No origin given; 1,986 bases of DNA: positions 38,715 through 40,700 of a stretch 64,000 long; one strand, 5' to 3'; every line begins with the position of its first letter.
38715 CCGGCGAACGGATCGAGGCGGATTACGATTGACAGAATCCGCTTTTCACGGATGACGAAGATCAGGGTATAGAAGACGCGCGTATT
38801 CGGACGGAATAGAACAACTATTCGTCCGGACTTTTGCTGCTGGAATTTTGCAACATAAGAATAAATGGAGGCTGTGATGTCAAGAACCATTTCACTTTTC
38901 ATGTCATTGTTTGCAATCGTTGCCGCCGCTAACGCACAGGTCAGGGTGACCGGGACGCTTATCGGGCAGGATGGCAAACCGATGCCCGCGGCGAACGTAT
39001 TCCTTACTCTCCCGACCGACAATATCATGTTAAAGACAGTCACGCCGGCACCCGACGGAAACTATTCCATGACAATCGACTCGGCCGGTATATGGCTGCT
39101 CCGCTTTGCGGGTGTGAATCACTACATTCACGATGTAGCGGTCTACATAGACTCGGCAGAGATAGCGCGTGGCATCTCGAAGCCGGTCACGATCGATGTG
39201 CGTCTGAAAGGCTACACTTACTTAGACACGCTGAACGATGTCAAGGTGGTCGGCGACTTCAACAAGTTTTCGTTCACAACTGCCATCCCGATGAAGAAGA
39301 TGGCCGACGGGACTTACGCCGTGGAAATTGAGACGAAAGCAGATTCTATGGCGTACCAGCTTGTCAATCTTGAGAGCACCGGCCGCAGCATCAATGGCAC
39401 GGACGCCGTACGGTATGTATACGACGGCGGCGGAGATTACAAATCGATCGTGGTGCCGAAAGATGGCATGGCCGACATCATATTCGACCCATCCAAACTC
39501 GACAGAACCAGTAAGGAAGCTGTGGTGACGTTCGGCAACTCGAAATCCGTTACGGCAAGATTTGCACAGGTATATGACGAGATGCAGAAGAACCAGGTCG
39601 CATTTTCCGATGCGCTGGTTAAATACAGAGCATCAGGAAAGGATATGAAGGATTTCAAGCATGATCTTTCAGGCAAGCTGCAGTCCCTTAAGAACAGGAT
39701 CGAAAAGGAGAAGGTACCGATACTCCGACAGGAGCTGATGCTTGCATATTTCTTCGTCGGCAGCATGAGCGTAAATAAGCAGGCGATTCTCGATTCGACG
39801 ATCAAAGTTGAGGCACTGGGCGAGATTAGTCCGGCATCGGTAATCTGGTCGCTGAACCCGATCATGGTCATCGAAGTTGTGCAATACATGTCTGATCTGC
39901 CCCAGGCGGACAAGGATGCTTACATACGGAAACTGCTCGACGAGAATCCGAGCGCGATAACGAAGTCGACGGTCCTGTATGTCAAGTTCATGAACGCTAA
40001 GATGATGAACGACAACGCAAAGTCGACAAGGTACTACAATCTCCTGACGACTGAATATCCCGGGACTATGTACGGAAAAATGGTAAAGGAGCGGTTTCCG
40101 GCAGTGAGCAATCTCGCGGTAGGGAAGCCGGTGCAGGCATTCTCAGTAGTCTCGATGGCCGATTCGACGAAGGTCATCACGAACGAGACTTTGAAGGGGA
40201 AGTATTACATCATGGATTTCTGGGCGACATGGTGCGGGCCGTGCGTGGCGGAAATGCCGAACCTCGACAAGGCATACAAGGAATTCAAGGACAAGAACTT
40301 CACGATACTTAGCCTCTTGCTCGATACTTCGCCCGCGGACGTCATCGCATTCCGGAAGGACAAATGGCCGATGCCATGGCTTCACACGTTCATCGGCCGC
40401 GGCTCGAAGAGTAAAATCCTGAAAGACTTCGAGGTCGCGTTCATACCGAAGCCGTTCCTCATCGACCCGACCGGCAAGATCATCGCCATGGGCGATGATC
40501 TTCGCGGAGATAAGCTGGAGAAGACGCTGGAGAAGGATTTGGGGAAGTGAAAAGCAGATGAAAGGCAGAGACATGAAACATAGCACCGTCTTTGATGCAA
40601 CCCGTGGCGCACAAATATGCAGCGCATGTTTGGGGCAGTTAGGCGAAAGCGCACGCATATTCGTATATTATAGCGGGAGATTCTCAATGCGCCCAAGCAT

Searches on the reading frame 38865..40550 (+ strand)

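Call 12: search_protein_families(library=pfam, proteins=[window:38865-40550:+], max_evalue=0.01)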
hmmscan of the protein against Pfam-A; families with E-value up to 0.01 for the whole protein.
window:38865-40550:+ (561 aa): 7 families
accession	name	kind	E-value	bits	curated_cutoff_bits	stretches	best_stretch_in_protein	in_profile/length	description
PF00578.27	AhpC-TSA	-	6.7e-15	55.6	26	1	419-541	1-123/124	AhpC/TSA family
PF13905.12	Thioredoxin_8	-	1.2e-14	54.9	27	1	445-539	1-94/94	Thioredoxin-like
PF08534.16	Redoxin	-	1.5e-14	54.5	26.6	1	419-542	2-131/148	Redoxin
PF00085.26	Thioredoxin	-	1.9e-07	31.4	23.5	1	445-489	18-61/103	Thioredoxin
PF13620.12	CarboxypepD_reg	-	0.0011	19.7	32.3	1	28-84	2-57/82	Carboxypeptidase regulatory-like domain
PF13098.12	Thioredoxin_2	-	0.0011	19.7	27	1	444-541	4-89/104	Thioredoxin-like domain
PF06160.17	EzrA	-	0.0084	14.9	39.6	0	214-304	365-454/557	Septation ring formation regulator, EzrA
